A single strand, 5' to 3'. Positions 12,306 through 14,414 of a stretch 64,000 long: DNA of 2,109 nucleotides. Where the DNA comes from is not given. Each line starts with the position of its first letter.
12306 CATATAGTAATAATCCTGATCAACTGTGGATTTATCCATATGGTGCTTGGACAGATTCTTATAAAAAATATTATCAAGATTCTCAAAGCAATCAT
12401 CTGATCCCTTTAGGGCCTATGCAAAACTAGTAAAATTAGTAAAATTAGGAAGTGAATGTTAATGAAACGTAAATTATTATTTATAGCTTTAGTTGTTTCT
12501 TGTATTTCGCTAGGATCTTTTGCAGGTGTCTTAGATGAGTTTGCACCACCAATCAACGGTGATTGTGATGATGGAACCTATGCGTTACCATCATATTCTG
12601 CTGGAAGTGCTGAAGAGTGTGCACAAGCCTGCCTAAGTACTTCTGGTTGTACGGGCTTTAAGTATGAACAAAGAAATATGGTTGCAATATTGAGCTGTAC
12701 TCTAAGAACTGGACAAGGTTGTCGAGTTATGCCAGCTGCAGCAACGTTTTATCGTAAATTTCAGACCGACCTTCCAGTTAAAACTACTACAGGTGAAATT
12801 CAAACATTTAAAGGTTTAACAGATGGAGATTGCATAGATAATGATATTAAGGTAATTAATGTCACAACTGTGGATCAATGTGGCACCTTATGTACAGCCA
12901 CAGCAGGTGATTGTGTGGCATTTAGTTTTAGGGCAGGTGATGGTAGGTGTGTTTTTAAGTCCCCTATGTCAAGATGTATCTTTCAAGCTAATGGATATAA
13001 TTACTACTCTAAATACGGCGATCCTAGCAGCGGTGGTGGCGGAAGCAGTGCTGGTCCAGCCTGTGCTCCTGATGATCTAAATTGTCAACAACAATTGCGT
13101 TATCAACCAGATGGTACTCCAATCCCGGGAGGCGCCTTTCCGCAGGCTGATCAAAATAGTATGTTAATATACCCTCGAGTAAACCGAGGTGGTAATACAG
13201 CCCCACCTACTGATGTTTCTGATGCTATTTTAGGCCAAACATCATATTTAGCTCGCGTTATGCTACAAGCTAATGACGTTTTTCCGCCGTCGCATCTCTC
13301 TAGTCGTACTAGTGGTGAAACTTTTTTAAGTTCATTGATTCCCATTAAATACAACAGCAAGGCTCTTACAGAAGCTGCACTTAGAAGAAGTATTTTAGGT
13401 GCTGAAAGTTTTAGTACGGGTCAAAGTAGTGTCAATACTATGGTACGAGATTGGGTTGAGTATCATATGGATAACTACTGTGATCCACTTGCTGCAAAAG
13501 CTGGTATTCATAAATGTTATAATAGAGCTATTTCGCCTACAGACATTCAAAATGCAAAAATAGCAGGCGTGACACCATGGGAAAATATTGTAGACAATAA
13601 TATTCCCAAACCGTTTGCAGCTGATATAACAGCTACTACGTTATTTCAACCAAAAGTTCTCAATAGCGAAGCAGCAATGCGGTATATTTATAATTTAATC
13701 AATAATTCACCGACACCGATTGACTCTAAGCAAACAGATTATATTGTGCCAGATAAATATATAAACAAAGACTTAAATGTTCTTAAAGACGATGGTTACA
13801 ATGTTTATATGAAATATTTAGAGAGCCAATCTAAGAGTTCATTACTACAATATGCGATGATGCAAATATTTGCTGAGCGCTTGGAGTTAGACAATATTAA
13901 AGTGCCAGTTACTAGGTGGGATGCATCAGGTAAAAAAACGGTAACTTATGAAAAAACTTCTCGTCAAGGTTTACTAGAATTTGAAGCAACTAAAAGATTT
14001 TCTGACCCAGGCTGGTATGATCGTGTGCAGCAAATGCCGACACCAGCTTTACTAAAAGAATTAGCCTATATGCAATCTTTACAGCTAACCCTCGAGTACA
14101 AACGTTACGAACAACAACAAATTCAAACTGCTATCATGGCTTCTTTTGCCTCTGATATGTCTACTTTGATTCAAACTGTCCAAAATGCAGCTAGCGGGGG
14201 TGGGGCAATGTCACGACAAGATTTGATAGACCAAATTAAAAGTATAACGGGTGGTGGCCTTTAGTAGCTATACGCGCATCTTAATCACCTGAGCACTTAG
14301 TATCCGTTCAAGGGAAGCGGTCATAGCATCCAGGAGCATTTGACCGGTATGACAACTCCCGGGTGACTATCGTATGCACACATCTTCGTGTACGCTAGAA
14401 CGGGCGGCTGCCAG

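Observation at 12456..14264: Secreted PAN/apple-domain protein directly downstream of icmX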

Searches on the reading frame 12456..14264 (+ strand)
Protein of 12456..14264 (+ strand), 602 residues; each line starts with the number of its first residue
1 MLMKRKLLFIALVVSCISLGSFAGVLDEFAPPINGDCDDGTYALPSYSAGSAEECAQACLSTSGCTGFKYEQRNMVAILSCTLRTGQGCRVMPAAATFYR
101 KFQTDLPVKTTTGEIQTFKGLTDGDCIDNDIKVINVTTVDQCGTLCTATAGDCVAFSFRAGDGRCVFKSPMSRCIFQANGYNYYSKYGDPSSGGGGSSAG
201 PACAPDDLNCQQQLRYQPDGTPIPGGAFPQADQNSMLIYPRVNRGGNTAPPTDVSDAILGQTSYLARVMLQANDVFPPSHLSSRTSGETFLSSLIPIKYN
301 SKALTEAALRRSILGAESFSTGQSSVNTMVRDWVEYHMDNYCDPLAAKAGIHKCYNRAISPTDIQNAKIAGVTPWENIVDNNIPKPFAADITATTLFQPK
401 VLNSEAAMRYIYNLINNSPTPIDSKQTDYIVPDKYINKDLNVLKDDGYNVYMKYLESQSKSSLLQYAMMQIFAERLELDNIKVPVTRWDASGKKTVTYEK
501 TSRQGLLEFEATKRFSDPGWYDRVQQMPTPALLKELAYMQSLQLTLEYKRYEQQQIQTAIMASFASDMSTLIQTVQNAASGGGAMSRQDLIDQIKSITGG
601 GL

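Call 3: search_protein_families(library=pfam, proteins=[window:12456-14264:+], max_evalue=1)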
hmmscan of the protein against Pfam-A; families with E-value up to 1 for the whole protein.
window:12456-14264:+ (602 aa): 4 families
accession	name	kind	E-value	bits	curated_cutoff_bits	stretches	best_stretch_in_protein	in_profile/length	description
PF00024.32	PAN_1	-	1.2e-10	41.5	21.4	2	127-172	12-56/76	PAN domain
PF14295.12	PAN_4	-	9e-06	26.1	27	2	44-72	10-38/51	PAN domain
PF08276.17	PAN_2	-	0.0039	17.7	21.1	1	50-83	28-59/67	PAN-like domain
PF08277.18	PAN_3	-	0.64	10.3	21.1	0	38-65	9-35/71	PAN-like domain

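Call 4: search_protein_families(library=ncbifam, proteins=[window:12456-14264:+], max_evalue=1)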
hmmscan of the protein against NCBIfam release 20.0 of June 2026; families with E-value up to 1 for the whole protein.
window:12456-14264:+ (602 aa): 1 family
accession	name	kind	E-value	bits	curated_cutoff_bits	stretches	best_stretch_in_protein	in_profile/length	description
NF033888.1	conj_TraW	equivalog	0.0055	15.9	100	1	499-561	290-351/380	conjugal transfer protein TraW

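Call 5: search_solved_structures(query=window:12456-14264:+, max_evalue=10, show_alignments=3)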
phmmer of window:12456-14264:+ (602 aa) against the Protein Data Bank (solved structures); distinct sequences matched with E-value up to 10: 2.
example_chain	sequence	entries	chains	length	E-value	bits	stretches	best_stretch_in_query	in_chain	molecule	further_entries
6go1_A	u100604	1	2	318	1.9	10.3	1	389-450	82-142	Polysaccharide deacetylase-like protein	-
4a5v_A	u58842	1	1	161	2.6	9.8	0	51-74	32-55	MICRONEMAL PROTEIN 4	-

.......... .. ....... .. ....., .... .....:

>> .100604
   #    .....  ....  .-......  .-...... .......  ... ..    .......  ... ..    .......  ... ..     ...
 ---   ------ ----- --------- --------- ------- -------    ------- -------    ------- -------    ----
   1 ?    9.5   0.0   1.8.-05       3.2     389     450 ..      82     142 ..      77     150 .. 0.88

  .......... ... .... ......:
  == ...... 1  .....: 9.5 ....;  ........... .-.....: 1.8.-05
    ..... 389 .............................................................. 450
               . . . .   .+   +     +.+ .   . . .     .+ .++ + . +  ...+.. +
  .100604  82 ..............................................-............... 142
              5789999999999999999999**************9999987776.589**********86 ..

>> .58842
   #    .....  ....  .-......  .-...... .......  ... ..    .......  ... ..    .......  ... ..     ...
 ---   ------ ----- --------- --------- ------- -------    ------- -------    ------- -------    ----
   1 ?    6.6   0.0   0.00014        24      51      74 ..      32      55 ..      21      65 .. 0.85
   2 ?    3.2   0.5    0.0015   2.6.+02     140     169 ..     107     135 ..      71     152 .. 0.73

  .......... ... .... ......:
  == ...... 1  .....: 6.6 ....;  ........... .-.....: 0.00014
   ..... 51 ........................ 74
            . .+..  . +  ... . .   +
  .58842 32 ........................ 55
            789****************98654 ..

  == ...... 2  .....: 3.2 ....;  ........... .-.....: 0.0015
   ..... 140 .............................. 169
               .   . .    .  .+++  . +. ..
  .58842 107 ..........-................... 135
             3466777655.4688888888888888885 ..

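Call 7: find_homologous_proteins(query=window:12456-14264:+, max_evalue=0.001)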
Query window:12456-14264:+ (602 aa): 17 proteins with E <= 0.001 among 8000 candidates.
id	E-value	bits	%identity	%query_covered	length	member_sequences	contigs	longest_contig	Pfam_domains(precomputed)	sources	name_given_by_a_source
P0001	0.0e+0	1384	100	100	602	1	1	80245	PF14295.13,PF00024.33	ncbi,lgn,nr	ncbi:MAG: hypothetical protein KBD64_00120 [Gammaproteobacteria bacterium]|nr:hypothetical protein [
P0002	7.7e-176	604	51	98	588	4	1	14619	PF00024.33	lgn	-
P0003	2.7e-171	589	49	100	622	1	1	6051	PF00024.33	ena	-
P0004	1.4e-156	541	46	99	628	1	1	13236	PF00024.33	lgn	-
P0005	1.8e-141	491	46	93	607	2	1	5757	PF00024.33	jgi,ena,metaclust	metaclust:\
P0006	2.9e-137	477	44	99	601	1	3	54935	PF28212.1,PF14295.13,PF00024.33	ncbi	-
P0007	1.3e-119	419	40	100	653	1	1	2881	-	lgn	-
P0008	4.9e-113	397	53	57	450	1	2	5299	PF28212.1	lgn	-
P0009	5.8e-111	390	48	67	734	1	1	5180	-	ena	-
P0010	4.1e-104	367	51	59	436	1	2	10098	-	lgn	-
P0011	5.3e-100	354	52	52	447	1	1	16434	-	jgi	jgi:hypothetical protein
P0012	1.2e-95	340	51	51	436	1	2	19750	-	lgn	-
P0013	1.4e-95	339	51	51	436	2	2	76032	-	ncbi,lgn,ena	-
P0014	1.9e-91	326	47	58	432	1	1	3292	-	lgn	-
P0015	3.5e-90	322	43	62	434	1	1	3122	-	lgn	-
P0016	9.3e-88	314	43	68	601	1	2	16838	-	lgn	-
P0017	4.4e-71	258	39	66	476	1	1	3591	-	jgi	jgi:hypothetical protein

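Call 9: search_protein_families(library=ncbifam, proteins=[P0006, P0008, P0009, P0010, P0011, P0013, P0014, P0015, P0016, P0017], max_evalue=1)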
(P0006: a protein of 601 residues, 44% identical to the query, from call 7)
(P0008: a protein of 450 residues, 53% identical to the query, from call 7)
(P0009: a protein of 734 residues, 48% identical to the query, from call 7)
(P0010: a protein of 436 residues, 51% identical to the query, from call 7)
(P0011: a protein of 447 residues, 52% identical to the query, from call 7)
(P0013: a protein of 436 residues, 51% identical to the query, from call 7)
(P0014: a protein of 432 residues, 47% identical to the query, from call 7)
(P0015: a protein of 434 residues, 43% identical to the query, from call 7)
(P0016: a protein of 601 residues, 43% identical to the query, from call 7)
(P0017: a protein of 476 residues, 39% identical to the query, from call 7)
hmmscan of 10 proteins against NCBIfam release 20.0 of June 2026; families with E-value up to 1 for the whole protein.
P0006 (601 aa): 1 family
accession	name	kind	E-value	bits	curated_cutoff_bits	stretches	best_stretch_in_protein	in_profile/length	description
NF033888.1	conj_TraW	equivalog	0.002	17.4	100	1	501-564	293-352/380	conjugal transfer protein TraW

P0008 (450 aa): 1 family
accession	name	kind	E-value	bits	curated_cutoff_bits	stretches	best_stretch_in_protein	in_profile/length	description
NF033888.1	conj_TraW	equivalog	0.00038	19.7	100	1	333-426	281-373/380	conjugal transfer protein TraW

P0009 (734 aa): 0 families

P0010 (436 aa): 0 families

P0011 (447 aa): 0 families

P0013 (436 aa): 0 families

P0014 (432 aa): 2 families
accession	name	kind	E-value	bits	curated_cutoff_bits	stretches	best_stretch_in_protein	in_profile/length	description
NF008977.0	PRK12324.1-2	equivalog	0.012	15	234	1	8-79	208-278/297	decaprenyl-phosphate phosphoribosyltransferase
NF050041.1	rSAM_RiPP_TQQ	exception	0.27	11.2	50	1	12-31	3-22/36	TQQ cross-linked RaS-RiPP peptide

P0015 (434 aa): 0 families

P0016 (601 aa): 2 families
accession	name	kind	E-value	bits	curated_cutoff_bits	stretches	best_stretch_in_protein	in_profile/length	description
NF033557.1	LLB_putidacin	subfamily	0.0046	16.4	275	0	129-153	160-185/274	putidacin L1 family lectin-like bacteriocin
NF033888.1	conj_TraW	equivalog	0.038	13.1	100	1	500-555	296-351/380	conjugal transfer protein TraW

P0017 (476 aa): 0 families

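Call 11: search_solved_structures(query=A1, max_evalue=10, show_alignments=3)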
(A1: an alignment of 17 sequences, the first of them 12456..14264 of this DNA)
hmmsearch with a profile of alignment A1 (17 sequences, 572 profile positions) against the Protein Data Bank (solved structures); distinct sequences matched with E-value up to 10: 1.
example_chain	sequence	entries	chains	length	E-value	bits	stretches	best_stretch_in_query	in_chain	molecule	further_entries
4a5v_A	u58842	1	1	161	0.11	14.6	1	34-135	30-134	MICRONEMAL PROTEIN 4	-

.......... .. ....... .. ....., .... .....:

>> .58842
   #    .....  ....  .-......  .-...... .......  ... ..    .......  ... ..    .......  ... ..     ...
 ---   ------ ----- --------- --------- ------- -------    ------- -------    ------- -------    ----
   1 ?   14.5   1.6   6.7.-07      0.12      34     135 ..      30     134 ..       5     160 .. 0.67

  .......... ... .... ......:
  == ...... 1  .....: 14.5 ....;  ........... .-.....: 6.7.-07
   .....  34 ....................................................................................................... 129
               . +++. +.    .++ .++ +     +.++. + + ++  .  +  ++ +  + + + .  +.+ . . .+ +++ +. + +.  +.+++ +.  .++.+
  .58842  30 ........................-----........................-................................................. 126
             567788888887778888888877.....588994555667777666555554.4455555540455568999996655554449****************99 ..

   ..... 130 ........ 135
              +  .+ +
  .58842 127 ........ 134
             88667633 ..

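Call 22: find_encoding_contigs(protein=P0013, flank=8000, max_places=2)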
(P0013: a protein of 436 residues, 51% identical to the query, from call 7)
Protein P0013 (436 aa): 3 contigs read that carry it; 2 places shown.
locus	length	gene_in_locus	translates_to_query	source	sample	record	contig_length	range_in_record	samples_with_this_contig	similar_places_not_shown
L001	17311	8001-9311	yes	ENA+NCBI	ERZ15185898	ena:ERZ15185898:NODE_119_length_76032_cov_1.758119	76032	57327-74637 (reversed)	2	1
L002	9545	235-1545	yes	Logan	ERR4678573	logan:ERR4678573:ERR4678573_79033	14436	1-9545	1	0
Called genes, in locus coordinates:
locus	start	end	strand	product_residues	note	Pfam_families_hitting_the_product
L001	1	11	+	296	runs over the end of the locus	PF00682:HMGL-like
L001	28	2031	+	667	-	PF16177:ACAS_N, PF00501:AMP-binding, PF13193:AMP-binding_C (faint)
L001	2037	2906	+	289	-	PF27100:DcsG_N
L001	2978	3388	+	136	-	-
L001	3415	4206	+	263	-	PF10502:Peptidase_S26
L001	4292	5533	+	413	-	PF07508:Recombinase (faint), PF20552:HTH_62 (faint)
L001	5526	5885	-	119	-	PF09685:MamF_MmsF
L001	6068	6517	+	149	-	PF23130:IcmW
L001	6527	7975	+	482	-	-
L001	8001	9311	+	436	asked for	-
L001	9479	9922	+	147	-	-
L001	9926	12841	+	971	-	-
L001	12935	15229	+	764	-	-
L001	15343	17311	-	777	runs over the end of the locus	PF12696:TraG-D_C (weak)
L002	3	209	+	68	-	?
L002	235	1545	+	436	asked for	-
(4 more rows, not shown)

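Call 26: predict_structure(alignment_id=A1)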
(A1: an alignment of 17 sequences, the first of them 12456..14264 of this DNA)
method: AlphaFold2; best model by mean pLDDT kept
length: 602 residues; sequences in the alignment: 17
mean_pLDDT: 59.6   pTM: 0.34
mean pLDDT of the five models: 59.6, 58.5, 53.6, 53.1, 51.5
residues with pLDDT >= 90: 29; 70-90: 126; 50-70: 243; < 50: 204
segments of 3 or more residues with pLDDT < 50: 19-23, 189-209, 211-218, 220-222, 224-249, 253-324, 355-359, 371-400, 416-418, 515-518, 581-586, 598-602
pLDDT, mean of each block of 10 residues (from residue 1): 68 59 66 69 72 87 87 63 75 71 84 72 87 91 83 88 92 85 78 33 46 46 43 41 43 45 40 31 33 40 41 36 52 59 56 51 53 39 32 45 50 51 63 73 71 64 63 64 64 66 64 52 50 56 65 67 60 58 47 50 32
secondary structure, 60 per line:
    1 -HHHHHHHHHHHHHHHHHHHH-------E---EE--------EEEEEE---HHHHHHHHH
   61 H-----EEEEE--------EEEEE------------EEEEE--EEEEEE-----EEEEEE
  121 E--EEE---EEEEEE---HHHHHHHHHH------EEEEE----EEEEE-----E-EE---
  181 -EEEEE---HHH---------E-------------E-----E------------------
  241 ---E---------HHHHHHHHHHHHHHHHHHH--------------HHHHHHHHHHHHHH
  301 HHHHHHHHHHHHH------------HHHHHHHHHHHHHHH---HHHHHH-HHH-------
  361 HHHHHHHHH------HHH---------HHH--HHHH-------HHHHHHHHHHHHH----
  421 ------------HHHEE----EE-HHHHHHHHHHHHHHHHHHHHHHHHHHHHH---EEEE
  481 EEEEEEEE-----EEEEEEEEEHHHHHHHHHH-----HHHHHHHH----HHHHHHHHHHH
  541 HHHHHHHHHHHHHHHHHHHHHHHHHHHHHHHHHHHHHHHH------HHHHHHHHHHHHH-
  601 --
elements in order: H2-21 E43-48 H52-61 E67-71 E80-84 E97-101 E104-109 E115-121 E124-126 E130-135 H139-148 E155-159 E164-168 E182-186 H254-272 H287-313 H326-340 H344-349 H361-369 H393-396 H404-416 H445-473 E477-488 E494-502 H503-512 H518-525 H530-580 H587-599

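Call 30: fold_search(model_id=the predicted structure, library=pdb)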
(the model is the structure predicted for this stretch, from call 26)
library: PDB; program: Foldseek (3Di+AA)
matches with E <= 10: 297; with E <= 0.001: 10
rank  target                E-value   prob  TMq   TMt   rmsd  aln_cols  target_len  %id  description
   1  6stx                  1.9e-05  1.00  0.12  0.11  12.2       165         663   19  Copper oxidase from Colletotrichum graminicola (released 2019-11-13)
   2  7qox_A                4.3e-05  1.00  0.13  0.21  15.4       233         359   16  Factor XI and Plasma Kallikrein apple domain structures reveals different kininogen bound complexes (released 2023-01-18)
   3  4a5v_MODEL_1_A        7.4e-05  1.00  0.12  0.36  12.8       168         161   17  Solution structure ensemble of the two N-terminal apple domains (residues 58-231) of Toxoplasma gondii microne (released 2012-04-04)
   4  7qox_B                7.8e-05  1.00  0.13  0.21  12.2       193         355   15  Factor XI and Plasma Kallikrein apple domain structures reveals different kininogen bound complexes (released 2023-01-18)
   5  7qot_A                8.7e-05  1.00  0.11  0.18  12.5       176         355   15  Factor XI and Plasma Kallikrein apple domain structures reveals different kininogen bound complexes (released 2023-01-18)
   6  6i44_A                9.2e-05  1.00  0.13  0.13  13.4       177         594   16  Allosteric activation of human prekallikrein by apple domain disc rotation (released 2019-03-06)
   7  6o1g                  1.0e-04  1.00  0.13  0.14  15.4       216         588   17  Full length human plasma kallikrein with inhibitor (released 2019-03-06)
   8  5eok_A                1.3e-04  1.00  0.11  0.11  12.4       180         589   17  Human Plasma Coagulation Factor XI in complex with peptide P39 (released 2016-04-06)
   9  6i58_A                2.1e-04  1.00  0.12  0.12  12.7       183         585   11  Allosteric activation of human prekallikrein by apple domain disc rotation (released 2019-03-06)
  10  5i25_A                3.8e-04  1.00  0.11  0.11  12.6       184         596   16  human recombinant coagulation FXI in complex with a peptide derived from human high molecular weight kininogen (HKP) (released 2016-04-06)
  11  5eod_A                1.2e-03  1.00  0.12  0.12  13.8       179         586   17  Human Plasma Coagulation FXI with peptide LP2 (released 2016-04-06)
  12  6ryx                  3.9e-03  1.00  0.13  0.12  11.9       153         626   18  Copper oxidase from Colletotrichum graminicola (released 2019-11-13)
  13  6ryv                  5.1e-03  1.00  0.12  0.12   2.9        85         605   20  Copper oxidase from Colletotrichum graminicola (released 2019-11-13)
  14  6ryw                  5.7e-03  1.00  0.13  0.12   9.7       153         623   18  Copper oxidase from Colletotrichum graminicola (released 2019-11-13)
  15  2yip_D                6.7e-03  1.00  0.12  0.46  11.1       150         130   19  Crystal Structure of Parasite Sarcocystis muris Microneme Protein SML- 2 in complex with 1-Thio-beta-D-Galactose (SPAC (released 2011-11-02)
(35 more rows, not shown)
